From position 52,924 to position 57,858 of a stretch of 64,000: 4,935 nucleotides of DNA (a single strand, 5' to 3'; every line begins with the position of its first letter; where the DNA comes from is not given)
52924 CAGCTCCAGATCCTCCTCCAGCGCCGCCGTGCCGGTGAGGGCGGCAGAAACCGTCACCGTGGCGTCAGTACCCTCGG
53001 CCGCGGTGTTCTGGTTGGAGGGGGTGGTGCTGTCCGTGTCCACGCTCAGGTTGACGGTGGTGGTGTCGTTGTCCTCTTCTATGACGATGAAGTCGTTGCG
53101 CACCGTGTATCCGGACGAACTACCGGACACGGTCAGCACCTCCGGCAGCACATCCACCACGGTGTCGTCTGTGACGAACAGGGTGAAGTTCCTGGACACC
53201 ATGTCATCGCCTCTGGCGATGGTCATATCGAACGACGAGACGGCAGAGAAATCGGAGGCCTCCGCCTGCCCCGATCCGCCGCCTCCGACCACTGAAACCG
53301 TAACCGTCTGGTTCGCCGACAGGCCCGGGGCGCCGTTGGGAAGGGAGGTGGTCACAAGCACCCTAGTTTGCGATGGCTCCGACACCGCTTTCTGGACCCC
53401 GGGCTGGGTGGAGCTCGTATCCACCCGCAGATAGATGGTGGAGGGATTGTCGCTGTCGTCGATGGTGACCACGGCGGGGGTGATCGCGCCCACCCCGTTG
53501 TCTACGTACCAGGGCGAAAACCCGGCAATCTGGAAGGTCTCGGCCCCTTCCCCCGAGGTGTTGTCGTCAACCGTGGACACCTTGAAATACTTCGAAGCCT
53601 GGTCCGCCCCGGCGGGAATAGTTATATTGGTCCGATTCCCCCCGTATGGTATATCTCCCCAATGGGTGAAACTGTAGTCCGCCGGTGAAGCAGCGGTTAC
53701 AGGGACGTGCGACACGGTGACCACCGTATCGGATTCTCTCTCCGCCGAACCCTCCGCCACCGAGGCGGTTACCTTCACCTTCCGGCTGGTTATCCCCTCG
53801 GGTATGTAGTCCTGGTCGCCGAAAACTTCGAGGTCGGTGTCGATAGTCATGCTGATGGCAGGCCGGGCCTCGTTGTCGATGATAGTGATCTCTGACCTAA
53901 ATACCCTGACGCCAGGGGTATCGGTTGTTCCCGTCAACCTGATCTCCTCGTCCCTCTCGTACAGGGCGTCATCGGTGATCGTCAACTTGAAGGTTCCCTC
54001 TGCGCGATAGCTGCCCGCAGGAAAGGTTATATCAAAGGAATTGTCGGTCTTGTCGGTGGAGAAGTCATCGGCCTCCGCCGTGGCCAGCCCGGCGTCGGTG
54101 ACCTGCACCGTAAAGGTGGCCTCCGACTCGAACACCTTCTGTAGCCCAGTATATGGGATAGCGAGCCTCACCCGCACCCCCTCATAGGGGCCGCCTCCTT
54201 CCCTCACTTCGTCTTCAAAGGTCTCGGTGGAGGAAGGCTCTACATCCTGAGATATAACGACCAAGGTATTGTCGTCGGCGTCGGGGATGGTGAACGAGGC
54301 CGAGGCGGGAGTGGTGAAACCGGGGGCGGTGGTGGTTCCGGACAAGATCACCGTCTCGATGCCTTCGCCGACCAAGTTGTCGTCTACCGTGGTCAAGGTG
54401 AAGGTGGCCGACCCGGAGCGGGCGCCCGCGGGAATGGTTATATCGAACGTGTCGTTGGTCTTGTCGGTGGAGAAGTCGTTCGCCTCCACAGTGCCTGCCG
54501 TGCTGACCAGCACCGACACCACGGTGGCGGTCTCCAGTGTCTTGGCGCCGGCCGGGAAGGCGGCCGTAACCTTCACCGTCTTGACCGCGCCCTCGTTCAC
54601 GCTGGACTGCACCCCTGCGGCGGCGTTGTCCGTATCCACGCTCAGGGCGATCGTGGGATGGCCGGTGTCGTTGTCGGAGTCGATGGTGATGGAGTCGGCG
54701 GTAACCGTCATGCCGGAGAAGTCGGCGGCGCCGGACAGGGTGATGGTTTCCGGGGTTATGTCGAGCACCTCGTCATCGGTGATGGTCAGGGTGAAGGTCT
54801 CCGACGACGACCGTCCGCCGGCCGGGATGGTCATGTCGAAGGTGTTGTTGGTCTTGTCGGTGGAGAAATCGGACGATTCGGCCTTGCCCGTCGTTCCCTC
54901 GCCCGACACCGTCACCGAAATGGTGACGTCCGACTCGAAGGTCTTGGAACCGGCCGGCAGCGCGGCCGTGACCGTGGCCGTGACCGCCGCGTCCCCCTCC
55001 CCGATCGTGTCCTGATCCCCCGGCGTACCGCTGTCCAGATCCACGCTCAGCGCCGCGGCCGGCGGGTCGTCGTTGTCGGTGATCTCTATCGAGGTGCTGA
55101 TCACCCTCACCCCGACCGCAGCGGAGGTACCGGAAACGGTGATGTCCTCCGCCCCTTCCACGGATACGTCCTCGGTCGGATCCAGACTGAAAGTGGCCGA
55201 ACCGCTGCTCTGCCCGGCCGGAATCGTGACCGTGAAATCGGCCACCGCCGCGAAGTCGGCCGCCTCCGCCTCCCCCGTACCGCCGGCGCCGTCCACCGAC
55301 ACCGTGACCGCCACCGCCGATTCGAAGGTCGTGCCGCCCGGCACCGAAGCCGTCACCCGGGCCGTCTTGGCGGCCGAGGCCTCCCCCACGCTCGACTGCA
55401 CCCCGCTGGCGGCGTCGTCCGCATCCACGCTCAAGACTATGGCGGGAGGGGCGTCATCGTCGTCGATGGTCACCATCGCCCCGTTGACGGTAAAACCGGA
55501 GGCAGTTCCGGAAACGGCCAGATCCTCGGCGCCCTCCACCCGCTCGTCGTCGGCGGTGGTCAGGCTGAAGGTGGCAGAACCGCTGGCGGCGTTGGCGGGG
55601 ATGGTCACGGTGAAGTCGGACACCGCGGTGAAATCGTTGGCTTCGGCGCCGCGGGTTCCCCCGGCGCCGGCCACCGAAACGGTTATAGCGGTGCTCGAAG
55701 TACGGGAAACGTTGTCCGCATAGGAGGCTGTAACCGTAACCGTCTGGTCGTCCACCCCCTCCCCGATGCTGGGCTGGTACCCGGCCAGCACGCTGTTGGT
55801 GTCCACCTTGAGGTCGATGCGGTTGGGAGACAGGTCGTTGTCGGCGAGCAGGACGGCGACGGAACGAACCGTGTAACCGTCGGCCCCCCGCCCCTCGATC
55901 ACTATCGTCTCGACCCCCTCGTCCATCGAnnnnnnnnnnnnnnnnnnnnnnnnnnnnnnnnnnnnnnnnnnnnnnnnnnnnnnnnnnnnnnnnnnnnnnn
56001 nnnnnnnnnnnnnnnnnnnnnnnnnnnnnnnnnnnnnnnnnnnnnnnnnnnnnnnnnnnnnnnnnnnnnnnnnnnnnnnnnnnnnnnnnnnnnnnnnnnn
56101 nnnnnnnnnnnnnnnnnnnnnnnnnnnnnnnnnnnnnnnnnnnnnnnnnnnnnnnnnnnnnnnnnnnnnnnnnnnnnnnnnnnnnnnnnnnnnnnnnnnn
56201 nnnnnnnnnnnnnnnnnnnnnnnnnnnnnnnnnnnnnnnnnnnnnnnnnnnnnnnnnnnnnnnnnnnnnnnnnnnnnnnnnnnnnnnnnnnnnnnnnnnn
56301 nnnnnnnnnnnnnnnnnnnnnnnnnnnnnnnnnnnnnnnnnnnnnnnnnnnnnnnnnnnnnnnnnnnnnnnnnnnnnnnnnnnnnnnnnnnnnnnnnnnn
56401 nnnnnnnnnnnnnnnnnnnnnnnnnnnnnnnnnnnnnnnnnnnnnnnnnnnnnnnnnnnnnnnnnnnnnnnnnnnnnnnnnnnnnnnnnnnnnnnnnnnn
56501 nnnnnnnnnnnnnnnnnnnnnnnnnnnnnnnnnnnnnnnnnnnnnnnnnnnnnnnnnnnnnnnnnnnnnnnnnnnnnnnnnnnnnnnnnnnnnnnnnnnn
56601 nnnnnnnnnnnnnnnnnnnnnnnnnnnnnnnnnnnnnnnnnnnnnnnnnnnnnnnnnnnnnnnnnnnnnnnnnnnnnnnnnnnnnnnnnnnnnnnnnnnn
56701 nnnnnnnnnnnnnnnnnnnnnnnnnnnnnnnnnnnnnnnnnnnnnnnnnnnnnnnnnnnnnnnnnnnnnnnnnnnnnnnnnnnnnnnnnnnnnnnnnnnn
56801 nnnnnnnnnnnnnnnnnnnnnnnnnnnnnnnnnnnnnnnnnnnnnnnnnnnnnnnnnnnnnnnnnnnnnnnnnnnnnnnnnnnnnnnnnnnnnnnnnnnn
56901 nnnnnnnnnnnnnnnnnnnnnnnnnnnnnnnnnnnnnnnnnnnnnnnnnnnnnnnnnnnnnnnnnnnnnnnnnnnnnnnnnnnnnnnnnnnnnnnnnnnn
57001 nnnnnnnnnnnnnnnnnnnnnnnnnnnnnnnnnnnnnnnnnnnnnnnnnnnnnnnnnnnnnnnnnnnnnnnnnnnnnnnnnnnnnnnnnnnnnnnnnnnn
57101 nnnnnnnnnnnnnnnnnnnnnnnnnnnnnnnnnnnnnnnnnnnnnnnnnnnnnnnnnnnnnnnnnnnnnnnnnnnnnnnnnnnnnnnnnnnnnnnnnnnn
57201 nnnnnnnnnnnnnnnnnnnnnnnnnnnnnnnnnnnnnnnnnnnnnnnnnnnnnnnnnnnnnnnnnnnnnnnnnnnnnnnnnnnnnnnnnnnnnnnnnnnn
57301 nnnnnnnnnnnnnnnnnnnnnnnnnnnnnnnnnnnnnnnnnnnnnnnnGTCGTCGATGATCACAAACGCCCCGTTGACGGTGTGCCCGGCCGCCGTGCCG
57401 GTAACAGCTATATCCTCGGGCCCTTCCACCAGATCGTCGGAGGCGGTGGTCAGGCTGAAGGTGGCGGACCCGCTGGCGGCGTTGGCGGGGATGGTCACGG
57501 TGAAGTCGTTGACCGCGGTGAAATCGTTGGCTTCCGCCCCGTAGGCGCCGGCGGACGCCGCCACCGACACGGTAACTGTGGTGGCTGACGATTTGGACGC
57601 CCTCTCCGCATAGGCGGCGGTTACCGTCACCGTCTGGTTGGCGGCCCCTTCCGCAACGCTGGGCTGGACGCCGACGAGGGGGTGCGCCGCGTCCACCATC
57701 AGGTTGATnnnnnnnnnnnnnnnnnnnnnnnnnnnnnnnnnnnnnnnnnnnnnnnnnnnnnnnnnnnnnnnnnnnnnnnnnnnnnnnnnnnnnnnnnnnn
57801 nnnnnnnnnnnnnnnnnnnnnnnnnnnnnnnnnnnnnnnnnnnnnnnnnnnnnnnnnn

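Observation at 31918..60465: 28.5 kb single gene encoding a 9515-aa SLH-anchored Calx-beta polyprotein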

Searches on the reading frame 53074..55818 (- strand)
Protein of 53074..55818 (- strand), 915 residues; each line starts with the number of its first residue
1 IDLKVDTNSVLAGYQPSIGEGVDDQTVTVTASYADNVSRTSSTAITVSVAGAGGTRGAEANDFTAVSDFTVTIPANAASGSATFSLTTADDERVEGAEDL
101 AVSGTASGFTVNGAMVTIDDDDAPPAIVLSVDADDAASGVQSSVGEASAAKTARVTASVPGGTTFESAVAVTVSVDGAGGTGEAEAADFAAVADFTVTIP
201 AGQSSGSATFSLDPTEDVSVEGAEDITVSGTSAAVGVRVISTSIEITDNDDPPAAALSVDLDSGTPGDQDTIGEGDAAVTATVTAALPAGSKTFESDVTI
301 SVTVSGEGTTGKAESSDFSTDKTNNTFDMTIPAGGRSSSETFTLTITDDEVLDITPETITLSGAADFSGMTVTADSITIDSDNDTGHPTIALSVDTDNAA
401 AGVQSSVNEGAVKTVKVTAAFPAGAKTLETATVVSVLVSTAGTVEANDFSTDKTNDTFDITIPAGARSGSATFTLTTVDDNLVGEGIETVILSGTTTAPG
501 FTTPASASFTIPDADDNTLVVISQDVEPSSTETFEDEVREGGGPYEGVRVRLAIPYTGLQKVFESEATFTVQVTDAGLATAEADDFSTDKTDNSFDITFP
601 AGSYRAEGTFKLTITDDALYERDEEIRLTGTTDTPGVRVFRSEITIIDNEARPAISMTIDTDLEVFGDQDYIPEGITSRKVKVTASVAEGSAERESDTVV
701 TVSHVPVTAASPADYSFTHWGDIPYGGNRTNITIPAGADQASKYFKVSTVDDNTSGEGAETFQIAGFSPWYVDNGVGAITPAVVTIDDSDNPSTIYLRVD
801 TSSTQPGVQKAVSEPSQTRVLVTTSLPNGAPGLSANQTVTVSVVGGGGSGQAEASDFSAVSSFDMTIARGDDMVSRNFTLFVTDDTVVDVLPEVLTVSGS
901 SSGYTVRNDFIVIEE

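Call 80: find_homologous_proteins(query=window:53074-55818:-, max_evalue=1e-20)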
Query window:53074-55818:- (915 aa): 310 proteins with E <= 1e-20 among 8000 candidates; the best 120 are listed.
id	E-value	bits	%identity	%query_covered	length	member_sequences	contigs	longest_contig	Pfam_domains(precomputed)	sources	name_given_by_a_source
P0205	0.0e+0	1719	93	100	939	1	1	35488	-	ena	-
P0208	2.3e-283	961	61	91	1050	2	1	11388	-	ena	-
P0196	2.0e-190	653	36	95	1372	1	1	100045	PF03160.21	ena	-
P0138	7.1e-183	628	33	98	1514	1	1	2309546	PF11614.15,PF05585.17,PF03160.21,PF01014.24,PF18301.7,PF12092.14,PF20876.3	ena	-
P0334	4.0e-177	609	37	95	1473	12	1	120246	PF11614.15,PF03160.21,PF16184.12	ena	-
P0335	2.9e-156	540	73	42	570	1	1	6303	-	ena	-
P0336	8.7e-156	539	32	97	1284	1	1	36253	PF03160.21,PF02018.24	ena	-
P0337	5.6e-155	536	38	83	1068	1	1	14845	PF03160.21,PF06241.18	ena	-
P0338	2.1e-154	534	36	70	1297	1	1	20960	PF03160.21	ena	-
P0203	5.5e-153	529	31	97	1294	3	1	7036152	PF24123.2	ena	-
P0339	1.7e-150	521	62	53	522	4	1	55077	-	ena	-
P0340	1.2e-148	515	35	98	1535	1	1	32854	PF03160.21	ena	-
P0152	5.0e-146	506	36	96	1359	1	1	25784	PF11614.15,PF20567.4,PF24207.2,PF03160.21,PF16184.12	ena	-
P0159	3.3e-141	490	36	68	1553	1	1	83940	PF03160.21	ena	-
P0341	2.2e-138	481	35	89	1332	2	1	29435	PF19384.5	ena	-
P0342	2.6e-134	468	33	98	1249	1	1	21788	PF17650.7,PF13501.13,PF03160.21,PF19384.5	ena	-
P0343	2.1e-128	448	34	97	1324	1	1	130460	PF13501.13,PF03160.21,PF12340.14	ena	-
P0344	3.8e-128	447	35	91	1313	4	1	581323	PF03160.21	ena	-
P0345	2.0e-127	445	34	93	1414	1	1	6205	PF03160.21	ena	-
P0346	1.2e-126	442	33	97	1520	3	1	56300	PF03160.21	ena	-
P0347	8.9e-124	433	29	93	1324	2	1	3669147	PF03160.21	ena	-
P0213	1.2e-122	429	35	98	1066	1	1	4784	PF03160.21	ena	-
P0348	1.8e-122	428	36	84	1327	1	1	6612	PF11259.14,PF03160.21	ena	-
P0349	9.5e-122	426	38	64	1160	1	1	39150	PF03160.21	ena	-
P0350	6.9e-119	417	33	65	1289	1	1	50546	PF03160.21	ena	-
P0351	7.9e-117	410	38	66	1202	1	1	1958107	PF03160.21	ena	-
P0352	8.1e-114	400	32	99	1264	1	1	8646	PF03160.21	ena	-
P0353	5.8e-112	394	37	50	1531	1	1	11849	PF03160.21,PF00560.40,PF12799.14,PF13855.13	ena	-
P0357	4.6e-110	387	36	97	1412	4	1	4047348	PF11614.15,PF17963.8,PF17892.8,PF03160.21,PF17803.8,PF19135.6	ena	-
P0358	4.7e-110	387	30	67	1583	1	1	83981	PF03160.21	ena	-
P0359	7.9e-110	387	37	98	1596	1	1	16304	PF11614.15,PF17963.8,PF17892.8,PF03160.21,PF17803.8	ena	-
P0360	1.1e-109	386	38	81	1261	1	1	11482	PF11614.15,PF17963.8,PF17892.8,PF03160.21,PF00028.24,PF17803.8,PF16184.12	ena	-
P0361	2.4e-108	382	38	50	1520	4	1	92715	PF03160.21,PF00560.40,PF12799.14,PF13855.13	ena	-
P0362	1.1e-107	380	37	44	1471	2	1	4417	PF03160.21,PF08522.17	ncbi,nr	ncbi:MAG: hypothetical protein F4X78_09200, partial [Gammaproteobacteria bacterium]|nr:hypothetical 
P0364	5.5e-105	371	38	50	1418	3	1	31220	PF03160.21,PF00560.40,PF12799.14,PF13855.13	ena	-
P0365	4.1e-103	364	37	95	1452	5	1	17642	PF17963.8,PF17892.8,PF03160.21,PF17803.8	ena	-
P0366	9.4e-103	363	35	97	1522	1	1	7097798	PF13501.13,PF03160.21,PF02510.22,PF14757.12,PF12092.14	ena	-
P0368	2.5e-101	359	34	93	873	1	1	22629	PF11614.15,PF03160.21,PF13545.13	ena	-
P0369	1.0e-100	356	34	95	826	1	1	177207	PF03160.21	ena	-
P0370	2.8e-100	355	35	75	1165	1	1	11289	PF03160.21,PF19135.6,PF16184.12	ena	-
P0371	1.1e-98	350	32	83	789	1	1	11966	PF03160.21,PF16184.12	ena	-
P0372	3.2e-98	348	37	79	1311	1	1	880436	PF03160.21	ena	-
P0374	6.2e-97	344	35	96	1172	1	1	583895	PF03160.21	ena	-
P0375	7.7e-97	344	32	71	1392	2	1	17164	PF03160.21,PF18962.8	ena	-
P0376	1.1e-96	343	35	75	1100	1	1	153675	PF03160.21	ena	-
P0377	4.8e-96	341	35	98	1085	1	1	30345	PF03160.21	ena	-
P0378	2.0e-94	336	32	96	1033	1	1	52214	PF03160.21,PF19135.6,PF16184.12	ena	-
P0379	1.5e-93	333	32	97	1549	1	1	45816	PF11614.15,PF03160.21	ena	-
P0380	4.0e-93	331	35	83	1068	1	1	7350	PF03160.21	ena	-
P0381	1.4e-92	330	40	54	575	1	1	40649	PF03160.21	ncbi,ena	-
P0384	7.0e-90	321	36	93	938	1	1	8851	PF11614.15,PF20567.4,PF03160.21,PF16184.12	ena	-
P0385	1.3e-89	320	37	72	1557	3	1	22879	PF16132.12,PF03160.21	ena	-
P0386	1.3e-89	320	38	65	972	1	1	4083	PF20579.5,PF03160.21,PF26798.1,PF16397.11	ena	-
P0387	7.5e-87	311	37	67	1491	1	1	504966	PF17963.8,PF03160.21,PF00028.24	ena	-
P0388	7.6e-87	311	30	94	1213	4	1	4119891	PF03160.21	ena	-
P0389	1.1e-86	310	34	70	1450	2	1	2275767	PF03160.21,PF19135.6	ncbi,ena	-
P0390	2.9e-86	309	30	68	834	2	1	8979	PF03160.21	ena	-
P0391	1.0e-84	304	32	62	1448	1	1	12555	PF23598.2,PF03160.21,PF00560.40,PF12799.14,PF13855.13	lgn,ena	-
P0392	3.0e-84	302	37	51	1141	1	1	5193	PF03160.21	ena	-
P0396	7.9e-82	294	32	66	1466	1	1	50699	PF23598.2,PF13516.13,PF03160.21,PF00560.40,PF12799.14,PF13855.13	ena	-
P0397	2.0e-81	293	34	97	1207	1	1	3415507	PF03160.21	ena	-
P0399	6.4e-80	288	29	96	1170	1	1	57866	PF16132.12,PF20579.5,PF03160.21,PF07943.19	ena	-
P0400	1.7e-79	286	38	68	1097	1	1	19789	PF03160.21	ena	-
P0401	4.0e-78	282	38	53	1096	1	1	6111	PF03160.21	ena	-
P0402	2.7e-76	276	31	94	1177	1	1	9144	PF03160.21,PF02018.24,PF13115.12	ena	-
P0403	1.1e-75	274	35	69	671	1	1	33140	PF05585.17,PF03160.21,PF18301.7,PF22067.3,PF13115.12,PF12092.14,PF20876.3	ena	-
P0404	1.2e-75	274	36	71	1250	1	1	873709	PF12733.14,PF00395.26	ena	-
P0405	1.6e-75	273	35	76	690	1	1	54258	PF11614.15,PF03160.21,PF22067.3,PF20876.3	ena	-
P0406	3.1e-75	272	36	69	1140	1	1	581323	PF03160.21,PF06241.18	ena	-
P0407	4.1e-75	272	37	56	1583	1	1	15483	PF03160.21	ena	-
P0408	9.3e-75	271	30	86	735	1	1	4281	PF03160.21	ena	-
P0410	1.5e-74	270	35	69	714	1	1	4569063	PF05585.17,PF03160.21,PF22067.3,PF20876.3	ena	-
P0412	1.2e-73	267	33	95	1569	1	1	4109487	PF03160.21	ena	-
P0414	2.7e-73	266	36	69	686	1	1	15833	PF24063.3,PF03160.21,PF22067.3,PF12092.14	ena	-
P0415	1.1e-72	264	38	50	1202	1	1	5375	PF03160.21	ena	-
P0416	1.8e-72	263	38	54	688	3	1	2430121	PF03160.21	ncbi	-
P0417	6.7e-72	261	34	73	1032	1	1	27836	PF03160.21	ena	-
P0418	3.1e-71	259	32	92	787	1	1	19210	PF11614.15,PF20579.5,PF03160.21,PF02018.24,PF27443.1,PF13115.12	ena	-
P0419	6.6e-71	258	36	68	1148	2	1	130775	PF11614.15,PF24063.3,PF03160.21,PF02018.24,PF26798.1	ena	-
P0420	3.4e-70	256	29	98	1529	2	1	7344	PF23598.2,PF13516.13,PF03160.21,PF00560.40,PF12799.14,PF13855.13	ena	-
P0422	2.2e-69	253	36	53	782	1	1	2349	PF03160.21,PF08522.17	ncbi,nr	ncbi:MAG: hypothetical protein OXH95_05870, partial [bacterium]|nr:hypothetical protein [bacterium]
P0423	1.0e-68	251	36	72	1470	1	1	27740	PF03160.21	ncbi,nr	ncbi:MAG: hypothetical protein OXH82_01080, partial [Candidatus Dadabacteria bacterium]|nr:hypotheti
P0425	4.5e-67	245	37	78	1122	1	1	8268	PF03160.21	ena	-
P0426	7.0e-66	241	39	59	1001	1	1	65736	PF17963.8,PF17892.8,PF03160.21,PF17803.8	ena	-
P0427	7.4e-66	241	33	91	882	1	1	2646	PF20579.5,PF03160.21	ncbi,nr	ncbi:MAG: hypothetical protein OXE81_01730, partial [Gammaproteobacteria bacterium]|nr:hypothetical 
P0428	1.1e-65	241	33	73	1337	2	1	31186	PF11614.15,PF13501.13,PF03160.21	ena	-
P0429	1.8e-65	240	36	72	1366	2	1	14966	PF03160.21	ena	-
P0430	8.3e-64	234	45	23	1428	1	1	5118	PF03160.21,PF00395.26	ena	-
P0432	8.5e-63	231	41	50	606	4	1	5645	PF00189.26,PF03160.21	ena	-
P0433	1.7e-62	230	36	69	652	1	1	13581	PF03160.21,PF19519.5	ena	-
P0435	2.0e-62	230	32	69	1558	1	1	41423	PF23598.2,PF13516.13,PF03160.21,PF00560.40,PF12799.14,PF13855.13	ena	-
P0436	2.1e-62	230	32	81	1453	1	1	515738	PF00754.32,PF25059.2,PF03160.21,PF22633.4,PF25788.3,PF14292.13,PF00041.28,PF16656.12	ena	-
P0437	2.2e-62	230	47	20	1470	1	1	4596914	PF03160.21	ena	-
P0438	4.6e-62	229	38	65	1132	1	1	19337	PF03160.21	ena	-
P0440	1.4e-61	227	33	56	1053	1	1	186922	PF03160.21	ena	-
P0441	3.0e-61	226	37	52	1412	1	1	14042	PF03160.21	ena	-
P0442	3.5e-61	226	47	17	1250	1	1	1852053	PF03160.21,PF26473.1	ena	-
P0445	3.2e-60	223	33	69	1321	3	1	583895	PF03160.21,PF03797.26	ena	-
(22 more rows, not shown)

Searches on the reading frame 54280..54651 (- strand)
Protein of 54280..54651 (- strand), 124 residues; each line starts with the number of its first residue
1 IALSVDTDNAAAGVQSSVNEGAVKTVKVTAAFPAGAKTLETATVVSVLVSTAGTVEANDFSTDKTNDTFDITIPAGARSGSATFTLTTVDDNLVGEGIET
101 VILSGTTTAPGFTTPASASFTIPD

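Call 10: search_protein_families(library=pfam, proteins=[window:54280-54651:-], max_evalue=10)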
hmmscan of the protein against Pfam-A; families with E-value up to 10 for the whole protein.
window:54280-54651:- (124 aa): 3 families
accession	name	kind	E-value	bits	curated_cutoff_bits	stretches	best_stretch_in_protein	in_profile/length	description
PF19271.4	Nis1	-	0.021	15.9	27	1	57-88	63-94/114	Nis1 family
PF02286.21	Dehydratase_LU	-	0.057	12.4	25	1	11-51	289-328/552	Dehydratase large subunit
PF20009.4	GEVED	-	0.5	11.6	24.4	1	54-84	19-49/78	GEVED domain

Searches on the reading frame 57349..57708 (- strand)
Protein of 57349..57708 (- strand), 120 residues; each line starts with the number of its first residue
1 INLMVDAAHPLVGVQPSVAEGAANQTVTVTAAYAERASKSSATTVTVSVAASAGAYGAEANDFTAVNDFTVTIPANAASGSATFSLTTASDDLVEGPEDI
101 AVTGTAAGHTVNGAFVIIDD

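Call 10: search_protein_families(library=pfam, proteins=[window:57349-57708:-], max_evalue=10)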
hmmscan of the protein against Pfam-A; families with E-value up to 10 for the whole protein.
window:57349-57708:- (120 aa): 1 family
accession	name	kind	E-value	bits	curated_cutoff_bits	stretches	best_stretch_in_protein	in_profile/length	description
PF05345.18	He_PIG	-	1.1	10.2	24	1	11-46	61-96/96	Putative Ig domain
